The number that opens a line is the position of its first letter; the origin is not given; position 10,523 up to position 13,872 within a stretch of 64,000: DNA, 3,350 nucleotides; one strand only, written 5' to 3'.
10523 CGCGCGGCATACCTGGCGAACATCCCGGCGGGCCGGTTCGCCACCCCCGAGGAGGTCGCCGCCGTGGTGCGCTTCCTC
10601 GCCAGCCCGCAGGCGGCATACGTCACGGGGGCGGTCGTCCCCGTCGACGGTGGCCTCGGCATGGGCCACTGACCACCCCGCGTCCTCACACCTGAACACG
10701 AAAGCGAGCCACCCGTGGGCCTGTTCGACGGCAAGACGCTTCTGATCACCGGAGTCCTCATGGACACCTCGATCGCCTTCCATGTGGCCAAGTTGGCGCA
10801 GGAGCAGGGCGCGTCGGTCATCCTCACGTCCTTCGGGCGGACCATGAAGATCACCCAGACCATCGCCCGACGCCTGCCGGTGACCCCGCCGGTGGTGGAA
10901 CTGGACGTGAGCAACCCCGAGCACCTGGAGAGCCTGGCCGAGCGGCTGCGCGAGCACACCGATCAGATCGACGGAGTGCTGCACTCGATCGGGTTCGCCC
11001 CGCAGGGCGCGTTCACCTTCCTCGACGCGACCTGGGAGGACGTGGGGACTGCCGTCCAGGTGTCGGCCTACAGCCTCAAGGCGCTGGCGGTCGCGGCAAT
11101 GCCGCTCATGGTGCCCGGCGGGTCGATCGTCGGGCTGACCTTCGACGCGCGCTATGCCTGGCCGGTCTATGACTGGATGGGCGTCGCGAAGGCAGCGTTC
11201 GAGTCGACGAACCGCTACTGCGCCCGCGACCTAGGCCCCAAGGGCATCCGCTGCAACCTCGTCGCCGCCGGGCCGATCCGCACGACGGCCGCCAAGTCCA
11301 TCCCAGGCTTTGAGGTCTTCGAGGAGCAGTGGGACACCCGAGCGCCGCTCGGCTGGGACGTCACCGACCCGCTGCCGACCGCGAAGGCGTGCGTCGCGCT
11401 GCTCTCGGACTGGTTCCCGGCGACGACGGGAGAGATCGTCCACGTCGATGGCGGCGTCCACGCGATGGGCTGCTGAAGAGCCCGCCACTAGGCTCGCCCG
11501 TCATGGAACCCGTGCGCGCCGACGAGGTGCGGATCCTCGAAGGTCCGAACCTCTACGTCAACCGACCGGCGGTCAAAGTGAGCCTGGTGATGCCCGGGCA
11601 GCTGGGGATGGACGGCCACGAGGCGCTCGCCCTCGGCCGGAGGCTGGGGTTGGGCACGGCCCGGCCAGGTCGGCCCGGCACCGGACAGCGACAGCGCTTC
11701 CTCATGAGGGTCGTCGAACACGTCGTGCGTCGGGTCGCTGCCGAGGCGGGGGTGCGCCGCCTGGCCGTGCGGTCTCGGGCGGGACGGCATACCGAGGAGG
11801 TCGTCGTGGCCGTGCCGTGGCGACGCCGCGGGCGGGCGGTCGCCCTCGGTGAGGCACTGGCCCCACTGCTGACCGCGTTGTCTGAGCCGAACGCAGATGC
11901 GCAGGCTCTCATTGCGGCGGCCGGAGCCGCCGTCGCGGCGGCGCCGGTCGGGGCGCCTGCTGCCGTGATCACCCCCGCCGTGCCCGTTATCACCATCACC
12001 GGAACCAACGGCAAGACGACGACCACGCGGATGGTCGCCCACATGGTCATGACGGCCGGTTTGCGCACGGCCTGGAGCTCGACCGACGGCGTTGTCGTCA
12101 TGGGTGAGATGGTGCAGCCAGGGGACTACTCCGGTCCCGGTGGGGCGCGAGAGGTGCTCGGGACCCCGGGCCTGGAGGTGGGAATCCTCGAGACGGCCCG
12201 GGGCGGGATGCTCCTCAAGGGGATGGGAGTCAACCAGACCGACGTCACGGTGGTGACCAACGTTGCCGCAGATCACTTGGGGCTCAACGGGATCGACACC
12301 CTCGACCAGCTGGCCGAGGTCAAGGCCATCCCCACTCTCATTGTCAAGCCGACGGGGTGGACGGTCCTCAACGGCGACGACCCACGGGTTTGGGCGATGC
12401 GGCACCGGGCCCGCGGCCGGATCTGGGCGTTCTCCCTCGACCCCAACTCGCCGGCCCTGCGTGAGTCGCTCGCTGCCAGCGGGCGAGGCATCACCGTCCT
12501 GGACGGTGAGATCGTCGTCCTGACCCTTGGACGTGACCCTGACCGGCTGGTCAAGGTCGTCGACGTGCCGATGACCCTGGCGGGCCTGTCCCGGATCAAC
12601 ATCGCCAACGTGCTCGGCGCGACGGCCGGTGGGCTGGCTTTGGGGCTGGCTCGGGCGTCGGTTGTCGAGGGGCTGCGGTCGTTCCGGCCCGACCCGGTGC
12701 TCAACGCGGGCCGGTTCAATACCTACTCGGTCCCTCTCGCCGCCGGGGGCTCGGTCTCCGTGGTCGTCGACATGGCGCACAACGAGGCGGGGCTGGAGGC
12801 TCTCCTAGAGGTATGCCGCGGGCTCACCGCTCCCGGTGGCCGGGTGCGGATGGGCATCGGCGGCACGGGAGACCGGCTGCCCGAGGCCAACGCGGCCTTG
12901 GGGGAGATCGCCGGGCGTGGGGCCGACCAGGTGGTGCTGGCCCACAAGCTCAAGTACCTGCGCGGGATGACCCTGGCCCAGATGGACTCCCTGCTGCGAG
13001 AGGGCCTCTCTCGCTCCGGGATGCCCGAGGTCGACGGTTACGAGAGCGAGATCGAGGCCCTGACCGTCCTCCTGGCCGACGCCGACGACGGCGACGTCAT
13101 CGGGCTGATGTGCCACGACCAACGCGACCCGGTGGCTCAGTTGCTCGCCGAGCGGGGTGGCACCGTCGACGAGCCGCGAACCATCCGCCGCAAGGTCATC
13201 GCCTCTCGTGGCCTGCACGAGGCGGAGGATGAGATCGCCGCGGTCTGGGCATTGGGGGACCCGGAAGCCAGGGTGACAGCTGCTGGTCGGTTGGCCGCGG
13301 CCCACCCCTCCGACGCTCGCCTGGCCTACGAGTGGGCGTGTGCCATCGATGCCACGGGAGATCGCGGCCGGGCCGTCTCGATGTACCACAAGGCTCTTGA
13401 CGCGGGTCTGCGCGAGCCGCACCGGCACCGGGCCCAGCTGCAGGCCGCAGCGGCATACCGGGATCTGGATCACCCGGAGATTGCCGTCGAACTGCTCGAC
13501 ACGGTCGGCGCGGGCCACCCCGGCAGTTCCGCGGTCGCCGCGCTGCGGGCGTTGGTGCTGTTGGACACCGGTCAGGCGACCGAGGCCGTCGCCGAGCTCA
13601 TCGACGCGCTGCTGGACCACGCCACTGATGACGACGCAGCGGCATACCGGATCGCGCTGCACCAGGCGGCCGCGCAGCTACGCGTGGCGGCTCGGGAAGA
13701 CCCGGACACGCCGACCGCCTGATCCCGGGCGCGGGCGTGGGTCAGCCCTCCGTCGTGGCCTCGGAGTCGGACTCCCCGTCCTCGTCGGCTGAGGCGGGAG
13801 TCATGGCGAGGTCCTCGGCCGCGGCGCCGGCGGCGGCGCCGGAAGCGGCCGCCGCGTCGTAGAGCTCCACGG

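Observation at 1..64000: Highly iterated non-palindromic octamer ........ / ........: about 100 exact copies in 64 kb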

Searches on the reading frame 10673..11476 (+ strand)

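Call 26: search_protein_families(library=pfam, proteins=[window:10673-11476:+], max_evalue=0.00001)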
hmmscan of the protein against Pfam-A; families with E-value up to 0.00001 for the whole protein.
window:10673-11476:+ (267 aa): 2 families
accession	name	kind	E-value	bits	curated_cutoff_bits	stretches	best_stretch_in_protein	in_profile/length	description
PF13561.12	adh_short_C2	-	5.4e-70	236.1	27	1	27-263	1-236/236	Enoyl-(Acyl carrier protein) reductase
PF00106.31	adh_short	-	3.7e-15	56.4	26.6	1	21-210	1-190/195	short chain dehydrogenase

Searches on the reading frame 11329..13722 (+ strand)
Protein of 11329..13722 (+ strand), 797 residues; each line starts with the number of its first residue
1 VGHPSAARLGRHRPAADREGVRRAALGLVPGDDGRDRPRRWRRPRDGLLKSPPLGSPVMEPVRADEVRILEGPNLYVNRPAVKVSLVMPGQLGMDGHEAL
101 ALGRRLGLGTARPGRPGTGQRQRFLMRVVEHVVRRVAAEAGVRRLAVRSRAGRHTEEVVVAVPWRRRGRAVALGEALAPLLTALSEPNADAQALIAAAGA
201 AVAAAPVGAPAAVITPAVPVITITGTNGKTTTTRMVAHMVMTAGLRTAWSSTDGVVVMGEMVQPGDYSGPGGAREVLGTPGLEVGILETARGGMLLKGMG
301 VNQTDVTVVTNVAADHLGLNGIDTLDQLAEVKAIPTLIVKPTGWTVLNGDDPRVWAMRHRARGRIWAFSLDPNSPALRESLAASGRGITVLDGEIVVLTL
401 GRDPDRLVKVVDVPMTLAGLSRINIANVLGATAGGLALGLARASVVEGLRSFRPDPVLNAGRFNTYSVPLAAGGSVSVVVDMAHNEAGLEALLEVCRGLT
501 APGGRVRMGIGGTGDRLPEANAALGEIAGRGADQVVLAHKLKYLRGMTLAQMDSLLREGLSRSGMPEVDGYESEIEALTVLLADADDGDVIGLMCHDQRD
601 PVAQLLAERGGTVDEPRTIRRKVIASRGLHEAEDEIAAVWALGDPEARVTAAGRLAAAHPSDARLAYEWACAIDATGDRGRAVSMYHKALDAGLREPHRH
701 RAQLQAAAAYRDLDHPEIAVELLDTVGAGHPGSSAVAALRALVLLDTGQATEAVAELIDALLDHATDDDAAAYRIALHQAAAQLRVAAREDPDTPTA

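Call 6: search_protein_families(library=pfam, proteins=[window:11329-13722:+])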
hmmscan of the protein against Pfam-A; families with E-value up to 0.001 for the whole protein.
window:11329-13722:+ (797 aa): 4 families
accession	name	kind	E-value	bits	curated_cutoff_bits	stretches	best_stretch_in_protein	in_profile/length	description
PF12688.13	TPR_5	-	2.5e-19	70.1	24.2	1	665-766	3-106/119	Tetratrico peptide repeat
PF08245.18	Mur_ligase_M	-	2.4e-14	54.2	24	1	223-432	1-197/200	Mur ligase middle domain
PF02875.26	Mur_ligase_C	-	3.9e-10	41.1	28.4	1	474-593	10-123/127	Mur ligase, glutamate ligase domain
PF14559.12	TPR_19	-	0.00035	21.3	25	1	677-741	5-66/68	Tetratricopeptide repeat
